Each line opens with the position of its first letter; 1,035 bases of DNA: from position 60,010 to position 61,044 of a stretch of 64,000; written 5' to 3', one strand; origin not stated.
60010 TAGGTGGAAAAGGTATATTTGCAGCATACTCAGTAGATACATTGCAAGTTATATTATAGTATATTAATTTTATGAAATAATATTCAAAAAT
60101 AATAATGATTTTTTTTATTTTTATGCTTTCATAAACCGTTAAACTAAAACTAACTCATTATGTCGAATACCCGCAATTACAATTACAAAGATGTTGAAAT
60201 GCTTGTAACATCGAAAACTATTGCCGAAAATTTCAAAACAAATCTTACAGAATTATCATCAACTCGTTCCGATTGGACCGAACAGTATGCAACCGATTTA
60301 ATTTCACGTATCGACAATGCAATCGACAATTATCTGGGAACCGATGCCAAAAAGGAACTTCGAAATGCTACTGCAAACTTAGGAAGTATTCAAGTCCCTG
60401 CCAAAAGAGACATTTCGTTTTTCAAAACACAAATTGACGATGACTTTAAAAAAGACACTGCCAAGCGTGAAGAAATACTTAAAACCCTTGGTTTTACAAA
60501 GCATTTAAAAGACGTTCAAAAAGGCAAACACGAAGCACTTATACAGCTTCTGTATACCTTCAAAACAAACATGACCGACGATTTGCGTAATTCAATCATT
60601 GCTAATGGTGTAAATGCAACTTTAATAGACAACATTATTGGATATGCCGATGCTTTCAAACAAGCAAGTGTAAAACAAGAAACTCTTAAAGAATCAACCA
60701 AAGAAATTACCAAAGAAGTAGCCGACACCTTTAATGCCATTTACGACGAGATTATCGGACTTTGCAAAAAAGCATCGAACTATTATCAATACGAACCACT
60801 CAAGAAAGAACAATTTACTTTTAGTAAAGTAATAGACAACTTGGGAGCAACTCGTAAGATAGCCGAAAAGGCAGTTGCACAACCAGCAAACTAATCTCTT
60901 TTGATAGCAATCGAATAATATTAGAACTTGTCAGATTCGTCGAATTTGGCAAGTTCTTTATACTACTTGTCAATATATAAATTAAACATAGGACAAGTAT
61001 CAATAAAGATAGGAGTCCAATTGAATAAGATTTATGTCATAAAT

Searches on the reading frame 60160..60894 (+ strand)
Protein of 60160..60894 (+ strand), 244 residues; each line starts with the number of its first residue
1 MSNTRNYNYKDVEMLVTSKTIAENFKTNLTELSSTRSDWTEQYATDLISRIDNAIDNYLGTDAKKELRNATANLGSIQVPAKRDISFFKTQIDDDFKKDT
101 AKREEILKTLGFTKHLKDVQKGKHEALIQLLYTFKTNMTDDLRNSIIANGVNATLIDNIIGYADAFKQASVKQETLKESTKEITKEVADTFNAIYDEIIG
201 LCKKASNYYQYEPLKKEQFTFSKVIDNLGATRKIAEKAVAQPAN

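Call 8: search_protein_families(library=pfam, proteins=[window:60160-60894:+], max_evalue=0.01)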
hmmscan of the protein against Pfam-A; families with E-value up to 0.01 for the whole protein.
window:60160-60894:+ (244 aa): 0 families

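Call 16: find_encoding_contigs(protein=window:60160-60894:+, flank=10000, max_places=10)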
Protein window:60160-60894:+ (244 aa): 3 contigs read that carry it; 1 place shown.
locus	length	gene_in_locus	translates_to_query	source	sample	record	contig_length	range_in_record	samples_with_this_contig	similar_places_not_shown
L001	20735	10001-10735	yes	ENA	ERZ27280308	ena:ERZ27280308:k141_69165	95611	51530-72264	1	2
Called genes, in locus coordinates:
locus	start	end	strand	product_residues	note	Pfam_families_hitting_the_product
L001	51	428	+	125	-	PF04397:LytTR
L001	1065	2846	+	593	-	PF00664:ABC_membrane, PF02463:SMC_N (weak), PF00005:ABC_tran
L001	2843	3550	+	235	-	PF00082:Peptidase_S8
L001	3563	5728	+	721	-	PF13353:Fer4_12 (weak), PF04055:Radical_SAM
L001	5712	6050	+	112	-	-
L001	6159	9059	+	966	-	PF13620:CarboxypepD_reg (weak), PF13715:CarbopepD_reg_2, PF07715:Plug, PF00593:TonB_dep_Rec_b-barrel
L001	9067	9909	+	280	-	PF14054:DUF4249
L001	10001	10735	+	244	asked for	-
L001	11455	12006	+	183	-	-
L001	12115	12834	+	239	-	PF01553:Acyltransferase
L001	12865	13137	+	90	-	PF09413:DUF2007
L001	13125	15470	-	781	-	PF17874:TPR_MalT (weak), PF13424:TPR_12, PF24885:TPR_NPHP3 (weak), PF00515:TPR_1 (weak), PF17874:TPR_MalT (weak), PF13424:TPR_12, PF00512:HisKA, PF02518:HATPase_c, +7 more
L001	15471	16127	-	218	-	PF00072:Response_reg, PF00196:GerE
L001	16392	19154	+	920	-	PF13620:CarboxypepD_reg, PF13715:CarbopepD_reg_2, PF07715:Plug, PF00593:TonB_dep_Rec_b-barrel, PF14905:OMP_b-brl_3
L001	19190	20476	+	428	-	PF28492:Beta_helix_4 (weak), PF13229:Beta_helix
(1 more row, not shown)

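Call 18: search_protein_families(library=ncbifam, proteins=[window:60160-60894:+], max_evalue=0.01)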
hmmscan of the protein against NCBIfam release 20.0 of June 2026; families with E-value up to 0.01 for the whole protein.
window:60160-60894:+ (244 aa): 0 families

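Call 40: find_homologous_proteins(query=window:60160-60894:+, max_evalue=0.001)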
Query window:60160-60894:+ (244 aa): 418 proteins with E <= 0.001 among 659 candidates; the best 120 are listed.
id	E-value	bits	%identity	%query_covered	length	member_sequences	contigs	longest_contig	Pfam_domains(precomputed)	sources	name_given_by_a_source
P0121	1.7e-116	406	76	100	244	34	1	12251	-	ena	-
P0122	1.5e-114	399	74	100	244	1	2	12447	-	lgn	-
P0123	1.2e-112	393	73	100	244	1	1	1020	-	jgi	jgi:hypothetical protein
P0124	5.1e-112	391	74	99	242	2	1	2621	-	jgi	-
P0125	8.3e-112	390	76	97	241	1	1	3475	-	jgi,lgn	-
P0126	3.8e-111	388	74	99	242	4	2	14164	-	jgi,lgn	-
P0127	6.3e-111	387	72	99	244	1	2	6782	-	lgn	-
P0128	6.4e-111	387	73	100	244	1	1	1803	-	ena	-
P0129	8.6e-111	387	75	96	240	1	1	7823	-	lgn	-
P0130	1.1e-110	387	73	100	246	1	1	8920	-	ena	-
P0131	1.2e-110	387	73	99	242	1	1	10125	-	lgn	-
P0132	1.4e-110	386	73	99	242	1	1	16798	-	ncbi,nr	ncbi:MAG: hypothetical protein JXB49_34085 [Bacteroidales bacterium]|nr:hypothetical protein [Bacter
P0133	6.0e-110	384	73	99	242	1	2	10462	-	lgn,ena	-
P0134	6.6e-110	384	72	99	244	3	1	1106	-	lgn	-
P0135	9.0e-110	384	73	99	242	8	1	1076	-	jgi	-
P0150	7.6e-106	371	70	100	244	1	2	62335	-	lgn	-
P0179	1.7e-98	347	66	100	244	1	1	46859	-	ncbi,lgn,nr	ncbi:MAG: hypothetical protein HC819_12035 [Cyclobacteriaceae bacterium]|nr:hypothetical protein [Cy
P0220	6.2e-95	335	65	100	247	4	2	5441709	-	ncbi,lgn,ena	-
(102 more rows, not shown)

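Call 41: find_encoding_contigs(protein=P0121, flank=10000, max_places=3)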
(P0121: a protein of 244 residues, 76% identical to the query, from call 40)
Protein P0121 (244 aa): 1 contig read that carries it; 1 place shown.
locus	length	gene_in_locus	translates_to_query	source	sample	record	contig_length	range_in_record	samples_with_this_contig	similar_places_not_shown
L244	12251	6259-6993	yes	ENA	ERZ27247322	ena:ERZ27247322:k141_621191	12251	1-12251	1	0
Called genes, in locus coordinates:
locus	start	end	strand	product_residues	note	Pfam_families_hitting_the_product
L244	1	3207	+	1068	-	?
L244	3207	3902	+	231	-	PF01863:YgjP-like, PF10263:SprT-like (weak)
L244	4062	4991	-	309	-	PF13620:CarboxypepD_reg (faint)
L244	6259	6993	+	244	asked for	-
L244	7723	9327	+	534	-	-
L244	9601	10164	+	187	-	PF07929:PRiA4_ORF3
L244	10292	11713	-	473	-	PF14691:Fer4_20, PF13738:Pyr_redox_3 (faint), PF00070:Pyr_redox (faint), PF03486:HI0933_like (faint), PF07992:Pyr_redox_2, PF13450:NAD_binding_8 (weak), PF01593:Amino_oxidase (faint)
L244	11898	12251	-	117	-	?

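Call 42: find_encoding_contigs(protein=P0122, flank=10000, max_places=3)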
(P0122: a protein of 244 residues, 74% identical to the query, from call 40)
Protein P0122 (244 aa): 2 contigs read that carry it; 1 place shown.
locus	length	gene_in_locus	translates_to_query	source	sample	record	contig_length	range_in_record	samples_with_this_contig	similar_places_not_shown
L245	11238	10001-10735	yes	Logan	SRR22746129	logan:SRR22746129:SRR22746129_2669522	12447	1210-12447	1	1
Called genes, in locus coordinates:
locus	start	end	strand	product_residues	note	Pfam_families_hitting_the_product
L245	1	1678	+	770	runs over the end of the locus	PF13860:FlgD_ig (faint), PF18962:Por_Secre_tail (faint)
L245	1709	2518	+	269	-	PF03411:Peptidase_M74 (faint)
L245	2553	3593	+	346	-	PF23381:Beta-prop_IFT122_1st (faint), PF25174:Beta-prop_THOC3 (faint), PF07676:PD40 (faint)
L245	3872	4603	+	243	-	-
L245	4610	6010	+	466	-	-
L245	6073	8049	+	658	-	-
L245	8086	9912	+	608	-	PF04932:Wzy_C, PF00515:TPR_1 (faint), PF07719:TPR_2 (faint), PF13181:TPR_8 (faint)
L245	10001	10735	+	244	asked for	-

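Call 49: search_protein_families(library=phrogs, proteins=[window:60160-60894:+], max_evalue=0.1)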
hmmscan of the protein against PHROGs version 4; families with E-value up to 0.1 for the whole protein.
window:60160-60894:+ (244 aa): 2 families
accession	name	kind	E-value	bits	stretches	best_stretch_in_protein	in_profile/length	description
phrog_3507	-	unknown function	0.006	18.1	0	40-77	3-40/102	-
phrog_535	-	unknown function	0.033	15.2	0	33-63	4-34/83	-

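Call 52: find_encoding_contigs(protein=P0132, flank=10000, max_places=3)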
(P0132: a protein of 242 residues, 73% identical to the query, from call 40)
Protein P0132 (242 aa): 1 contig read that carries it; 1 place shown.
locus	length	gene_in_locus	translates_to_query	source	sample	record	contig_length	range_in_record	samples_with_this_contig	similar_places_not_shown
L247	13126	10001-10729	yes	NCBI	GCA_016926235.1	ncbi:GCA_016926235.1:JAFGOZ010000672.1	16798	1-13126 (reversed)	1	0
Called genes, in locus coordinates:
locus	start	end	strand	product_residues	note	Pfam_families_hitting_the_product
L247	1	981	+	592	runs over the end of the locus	PF00656:Peptidase_C14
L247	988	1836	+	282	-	-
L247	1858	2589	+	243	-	-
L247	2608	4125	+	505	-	PF18962:Por_Secre_tail (weak)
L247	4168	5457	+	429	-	PF26696:PTL_trimer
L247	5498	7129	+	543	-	PF26696:PTL_trimer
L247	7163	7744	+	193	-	PF04545:Sigma70_r4 (faint)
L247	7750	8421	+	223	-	-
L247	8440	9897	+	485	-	-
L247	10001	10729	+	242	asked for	-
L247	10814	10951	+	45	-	-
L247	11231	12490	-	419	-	PF00078:RVT_1, PF08388:GIIM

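Call 53: find_encoding_contigs(protein=P0150, flank=10000, max_places=3)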
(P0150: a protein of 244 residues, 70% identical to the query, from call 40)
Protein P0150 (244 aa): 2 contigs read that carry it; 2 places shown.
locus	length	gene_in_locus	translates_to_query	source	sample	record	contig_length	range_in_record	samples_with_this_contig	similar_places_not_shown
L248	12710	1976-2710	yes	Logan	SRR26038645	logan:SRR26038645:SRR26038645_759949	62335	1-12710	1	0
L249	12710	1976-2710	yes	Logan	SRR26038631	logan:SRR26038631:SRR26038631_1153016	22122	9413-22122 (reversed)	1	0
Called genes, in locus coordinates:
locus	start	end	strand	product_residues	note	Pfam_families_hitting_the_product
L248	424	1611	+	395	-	PF00989:PAS (weak), PF08448:PAS_4 (weak), PF13426:PAS_9, PF00512:HisKA, PF02518:HATPase_c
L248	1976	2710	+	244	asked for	-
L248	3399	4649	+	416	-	-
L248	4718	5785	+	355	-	PF12833:HTH_18, PF00165:HTH_AraC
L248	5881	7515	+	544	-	PF18962:Por_Secre_tail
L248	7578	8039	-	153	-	PF00011:HSP20, PF17886:ArsA_HSP20 (weak)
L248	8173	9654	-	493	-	PF00999:Na_H_Exchanger, PF02080:TrkA_C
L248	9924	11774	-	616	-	PF22352:K319L-like_PKD (faint), PF18962:Por_Secre_tail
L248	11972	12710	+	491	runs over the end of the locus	PF00266:Aminotran_5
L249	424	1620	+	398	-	PF00989:PAS (weak), PF08448:PAS_4 (weak), PF13426:PAS_9, PF00512:HisKA, PF02518:HATPase_c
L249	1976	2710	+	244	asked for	-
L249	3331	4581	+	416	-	-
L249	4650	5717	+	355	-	PF12833:HTH_18, PF00165:HTH_AraC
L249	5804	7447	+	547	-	PF18962:Por_Secre_tail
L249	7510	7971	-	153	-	PF00011:HSP20, PF17886:ArsA_HSP20 (weak)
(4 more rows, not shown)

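Call 57: predict_structure(alignment_id=A3)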
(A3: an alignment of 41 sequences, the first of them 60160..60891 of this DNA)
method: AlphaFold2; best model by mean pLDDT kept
length: 244 residues; sequences in the alignment: 41
mean_pLDDT: 87.4   pTM: 0.61
mean pLDDT of the five models: 87.4, 86.3, 85.3, 79.0, 77.9
residues with pLDDT >= 90: 154; 70-90: 67; 50-70: 13; < 50: 10
segments of 3 or more residues with pLDDT < 50: 1-6, 241-244
pLDDT, mean of each block of 10 residues (from residue 1): 46 90 94 87 95 88 84 90 95 93 95 92 92 96 93 95 93 90 88 93 92 91 84 58 45
secondary structure, 60 per line:
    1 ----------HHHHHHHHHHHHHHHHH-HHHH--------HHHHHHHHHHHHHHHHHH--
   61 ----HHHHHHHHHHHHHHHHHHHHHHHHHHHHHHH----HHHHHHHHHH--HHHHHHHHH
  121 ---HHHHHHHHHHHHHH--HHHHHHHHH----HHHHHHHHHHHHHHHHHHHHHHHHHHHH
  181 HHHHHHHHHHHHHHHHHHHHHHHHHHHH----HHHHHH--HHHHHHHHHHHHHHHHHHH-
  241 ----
elements in order: H11-27 H29-32 H41-58 H65-95 H100-109 H112-120 H124-137 H140-148 H153-208 H213-218 H221-239

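Call 60: fold_search(model_id=the predicted structure, library=pdb)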
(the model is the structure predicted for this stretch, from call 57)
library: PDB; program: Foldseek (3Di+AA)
matches with E <= 10: 328; with E <= 0.001: 0
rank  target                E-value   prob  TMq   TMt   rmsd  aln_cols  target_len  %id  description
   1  4e40                  1.1e-01  0.90  0.31  0.31  13.3       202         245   12  The haptoglobin-hemoglobin receptor of Trypanosoma congolense (released 2013-01-16)
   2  7zeu_A                3.4e-01  0.25  0.23  0.16  33.3       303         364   12  Crystal structure of human Clusterin, crystal form II (released 2023-10-11)
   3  6djl_E                4.1e-01  0.54  0.27  0.29  20.7       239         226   14  Crystal structure of the Rab11 GEF SH3BP5 bound to nucleotide free Rab11A (released 2018-09-26)
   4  3i9y                  4.3e-01  0.35  0.25  0.26  17.8       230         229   11  Crystal structure of the V. parahaemolyticus histidine kinase sensor TorS sensor domain (released 2009-10-06)
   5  8i21_B                4.5e-01  0.23  0.22  0.20  23.6       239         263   13  Cryo-EM structure of 6-subunit Smc5/6 arm region (released 2024-06-26)
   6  8i4v_B                4.8e-01  0.23  0.22  0.21  25.4       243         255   15  Cryo-EM structure of 5-subunit Smc5/6 arm region (released 2024-06-26)
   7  2yfa_B                5.5e-01  0.60  0.32  0.32   9.1       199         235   13  X-ray structure of McpS ligand binding domain in complex with malate (released 2012-04-18)
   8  4tql_B                5.5e-01  0.10  0.15  0.15  39.2       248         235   16  Computationally designed three helix bundle (released 2014-10-15)
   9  8i4v_A                5.8e-01  0.16  0.20  0.18  30.4       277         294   13  Cryo-EM structure of 5-subunit Smc5/6 arm region (released 2024-06-26)
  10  4tql_A                6.0e-01  0.09  0.15  0.15  40.0       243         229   17  Computationally designed three helix bundle (released 2014-10-15)
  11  2yfb_A                6.3e-01  0.54  0.33  0.34   9.8       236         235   13  X-ray structure of McpS ligand binding domain in complex with succinate (released 2012-04-18)
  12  5jdo_A                6.6e-01  0.57  0.32  0.32  12.9       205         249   11  T. congolense haptoglobin-haemoglobin receptor in complex with haemoglobin (released 2016-04-27)
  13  2v0o_B                6.6e-01  0.14  0.20  0.18  21.9       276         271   15  FCHO2 F-BAR domain (released 2007-06-26)
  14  6ixv_A                7.7e-01  0.23  0.21  0.23  21.2       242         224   15  Crystal structure of SH3BP5-Rab11a (released 2019-03-20)
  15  6ixg_A                8.0e-01  0.30  0.23  0.25  20.5       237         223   13  Crystal structure of native apo SH3BP5 (P41) (released 2019-03-20)
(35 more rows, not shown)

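Call 81: search_protein_representatives(alignment_id=A3)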
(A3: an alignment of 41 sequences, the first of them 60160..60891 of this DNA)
Query: 41 sequences, 244 profile positions. Proteins with E-value up to 0.001 (for the whole library): 659; up to 1e-10: 469; up to 1e-30: 264. The best 150 are listed.
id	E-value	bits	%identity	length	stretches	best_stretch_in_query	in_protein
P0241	1.0e-107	375.4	-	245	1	1-241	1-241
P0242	9.4e-102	355.9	-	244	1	1-239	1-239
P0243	8.2e-101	352.8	-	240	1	1-237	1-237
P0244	1.0e-99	349.2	-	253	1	1-238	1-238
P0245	6.5e-94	330.2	-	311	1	1-238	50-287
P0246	3.7e-93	327.7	-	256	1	1-236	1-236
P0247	5.0e-87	307.7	-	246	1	3-232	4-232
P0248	7.0e-85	300.7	-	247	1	1-239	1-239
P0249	9.4e-84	297.0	-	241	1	4-239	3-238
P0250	3.9e-80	285.1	-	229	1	19-202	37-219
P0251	2.6e-75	269.3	-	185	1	56-236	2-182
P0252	1.3e-74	267.0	-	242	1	5-238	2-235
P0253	1.8e-73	263.3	-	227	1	14-191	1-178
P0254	4.7e-73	261.9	-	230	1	16-240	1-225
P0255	1.7e-72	260.1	-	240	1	1-237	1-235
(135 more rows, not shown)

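Call 82: find_encoding_contigs(protein=P0179, flank=6000, max_places=2)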
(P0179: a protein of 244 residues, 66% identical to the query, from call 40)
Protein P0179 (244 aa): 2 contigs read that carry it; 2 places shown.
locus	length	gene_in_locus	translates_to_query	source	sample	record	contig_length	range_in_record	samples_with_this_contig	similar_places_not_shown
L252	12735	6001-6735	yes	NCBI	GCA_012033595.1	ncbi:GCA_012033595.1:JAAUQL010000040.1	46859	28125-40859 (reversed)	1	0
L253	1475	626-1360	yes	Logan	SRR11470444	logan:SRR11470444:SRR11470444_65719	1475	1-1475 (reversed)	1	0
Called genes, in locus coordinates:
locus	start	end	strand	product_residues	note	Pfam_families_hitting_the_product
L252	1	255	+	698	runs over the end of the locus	PF13476:AAA_23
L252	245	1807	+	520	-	PF08870:DndE, PF01580:FtsK_SpoIIIE, PF01935:DUF87 (weak), PF05872:HerA_C (faint), PF12846:AAA_10, PF10412:TrwB_AAD_bind (faint), PF13401:AAA_22 (faint)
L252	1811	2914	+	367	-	-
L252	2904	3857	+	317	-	-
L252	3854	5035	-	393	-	PF00266:Aminotran_5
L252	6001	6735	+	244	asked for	-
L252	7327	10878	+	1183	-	PF00884:Sulfatase, PF16347:SGSH_C, PF25788:Ig_Rha78A_N, PF17389:Bac_rhamnosid6H, PF17390:Bac_rhamnosid_C (weak)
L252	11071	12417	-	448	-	PF07690:MFS_1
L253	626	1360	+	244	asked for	-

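Call 83: find_encoding_contigs(protein=P0220, flank=6000, max_places=3)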
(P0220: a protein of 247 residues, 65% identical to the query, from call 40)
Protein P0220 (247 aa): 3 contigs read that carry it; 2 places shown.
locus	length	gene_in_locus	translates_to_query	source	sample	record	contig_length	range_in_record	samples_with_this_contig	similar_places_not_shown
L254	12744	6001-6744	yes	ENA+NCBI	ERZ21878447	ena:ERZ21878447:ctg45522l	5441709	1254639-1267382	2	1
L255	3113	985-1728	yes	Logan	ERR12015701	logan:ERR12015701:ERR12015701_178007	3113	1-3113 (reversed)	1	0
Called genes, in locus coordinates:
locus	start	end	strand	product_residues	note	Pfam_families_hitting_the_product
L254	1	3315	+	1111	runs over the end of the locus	PF17132:Glyco_hydro_106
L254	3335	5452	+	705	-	-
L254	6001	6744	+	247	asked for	-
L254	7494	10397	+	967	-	PF01074:Glyco_hydro_38N, PF07748:Glyco_hydro_38C (weak)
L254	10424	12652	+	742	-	PF17678:Glyco_hydro_92N, PF07971:Glyco_hydro_92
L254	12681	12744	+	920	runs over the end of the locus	PF01074:Glyco_hydro_38N, PF09261:Alpha-mann_mid, PF07748:Glyco_hydro_38C, PF17677:Glyco_hydro38C2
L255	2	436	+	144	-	?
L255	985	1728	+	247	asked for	-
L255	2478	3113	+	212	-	?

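Call 95: search_solved_structures(query=A3, max_evalue=10)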
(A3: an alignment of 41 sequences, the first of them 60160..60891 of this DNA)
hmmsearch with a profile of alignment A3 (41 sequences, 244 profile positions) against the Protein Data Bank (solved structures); distinct sequences matched with E-value up to 10: 3.
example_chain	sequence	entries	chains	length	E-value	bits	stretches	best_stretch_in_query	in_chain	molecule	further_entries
8i1w_A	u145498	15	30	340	0.62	12.6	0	100-204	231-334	Tryptophan--tRNA ligase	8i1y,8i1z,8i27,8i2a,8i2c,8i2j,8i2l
9kxr_A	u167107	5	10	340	1.1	11.8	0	100-202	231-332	Tryptophan--tRNA ligase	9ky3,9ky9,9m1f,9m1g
9o66_A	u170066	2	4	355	1.5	11.3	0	179-200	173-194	Tryptophan--tRNA ligase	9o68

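Call 96: search_protein_families(library=pfam, proteins=[window:60160-60891:+, P0220, P0179, P0132], max_evalue=10)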
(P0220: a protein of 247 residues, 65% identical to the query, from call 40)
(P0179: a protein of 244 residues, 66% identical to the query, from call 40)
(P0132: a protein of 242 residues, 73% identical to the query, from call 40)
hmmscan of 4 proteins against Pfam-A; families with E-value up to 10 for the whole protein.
window:60160-60891:+ (244 aa): 5 families
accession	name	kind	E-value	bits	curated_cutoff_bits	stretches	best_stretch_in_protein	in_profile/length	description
PF20822.2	Cmr2_hel_dom1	-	0.091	13.7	27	1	154-198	44-89/93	CRISPR RNA silencing complex Cmr2 subunit, first helical domain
PF17190.9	RecG_N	-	0.098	13.8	23.1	1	162-208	5-51/89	RecG N-terminal helical domain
PF05136.18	Phage_portal_2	-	0.11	12.1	32.9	1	129-194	21-85/354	Phage portal protein, lambda family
PF14747.11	DUF4473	-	0.49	11.4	25.9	1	141-195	6-56/78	Domain of unknown function (DUF4473)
PF02403.27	Seryl_tRNA_N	-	0.55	10.9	28.2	1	139-192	11-64/108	Seryl-tRNA synthetase N-terminal domain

P0220 (247 aa): 2 families
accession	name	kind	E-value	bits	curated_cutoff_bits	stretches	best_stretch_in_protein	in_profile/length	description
PF16740.10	SKA2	-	0.048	13.9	30.1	1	70-147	3-80/110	Spindle and kinetochore-associated protein 2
PF18017.8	SAM_4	-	0.18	12.3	23.6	1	157-215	23-78/84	SAM domain (Sterile alpha motif)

P0179 (244 aa): 6 families
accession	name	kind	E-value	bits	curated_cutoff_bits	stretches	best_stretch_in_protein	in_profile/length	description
PF22403.1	DUF6981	-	0.019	15.3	26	1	166-203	34-71/84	Domain of unknown function (DUF6981)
PF14747.11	DUF4473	-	0.02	15.9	25.9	1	140-200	5-61/78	Domain of unknown function (DUF4473)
PF25001.1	Aegyptin_C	-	0.039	14.5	27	1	127-232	11-111/115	Aegyptin, C-terminal domain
PF11898.13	DUF3418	-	0.04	13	25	1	109-207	366-454/582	Domain of unknown function (DUF3418)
PF20732.2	NamZ_C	-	0.11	13.7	25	1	6-93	65-147/152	Exo-beta-N-acetylmuramidase NamZ, C-terminal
PF16734.10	Pilin_GH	-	0.81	10.6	28.9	1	23-68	23-68/114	Type IV pilin-like G and H, putative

P0132 (242 aa): 5 families
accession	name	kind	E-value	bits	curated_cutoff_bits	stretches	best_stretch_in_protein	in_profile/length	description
PF14747.11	DUF4473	-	0.0036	18.2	25.9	1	139-191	4-56/78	Domain of unknown function (DUF4473)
PF22403.1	DUF6981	-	0.066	13.6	26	1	134-213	3-78/84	Domain of unknown function (DUF6981)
PF14129.11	DUF4296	-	0.079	14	27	1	158-204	38-83/87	Domain of unknown function (DUF4296)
PF12363.14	Phage_TAC_12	-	0.083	13.8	26.2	1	100-168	26-92/111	Phage tail assembly chaperone protein, TAC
PF24809.1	DUF7708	-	0.12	12.7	25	1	152-216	49-107/146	Domain of unknown function (DUF7708)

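Call 97: search_protein_families(library=padloc, proteins=[window:60160-60891:+], max_evalue=1)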
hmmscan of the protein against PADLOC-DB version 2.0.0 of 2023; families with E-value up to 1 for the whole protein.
window:60160-60891:+ (244 aa): 3 families
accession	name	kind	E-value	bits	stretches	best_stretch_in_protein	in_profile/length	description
PDLC04306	PDC-M02B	-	0.00083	16.9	1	142-228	119-203/279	-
PDLC04330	PDC-M02B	-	0.00099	16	1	126-212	200-284/375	-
PDLC00006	DruC1|DruC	-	0.032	10.7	1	85-198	198-309/626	Unknown function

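Call 98: search_dna_similar(query=window:60160-60891:+, collection=plasmids, mode=protein, max_evalue=0.001, max_rows=15)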
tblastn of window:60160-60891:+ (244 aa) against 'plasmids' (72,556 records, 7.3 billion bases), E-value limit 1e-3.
No match.

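Call 99: search_dna_similar(query=window:60160-60891:+, collection=phages, mode=protein, max_evalue=0.001, max_rows=15)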
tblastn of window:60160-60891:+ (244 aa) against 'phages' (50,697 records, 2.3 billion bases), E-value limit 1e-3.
No match.
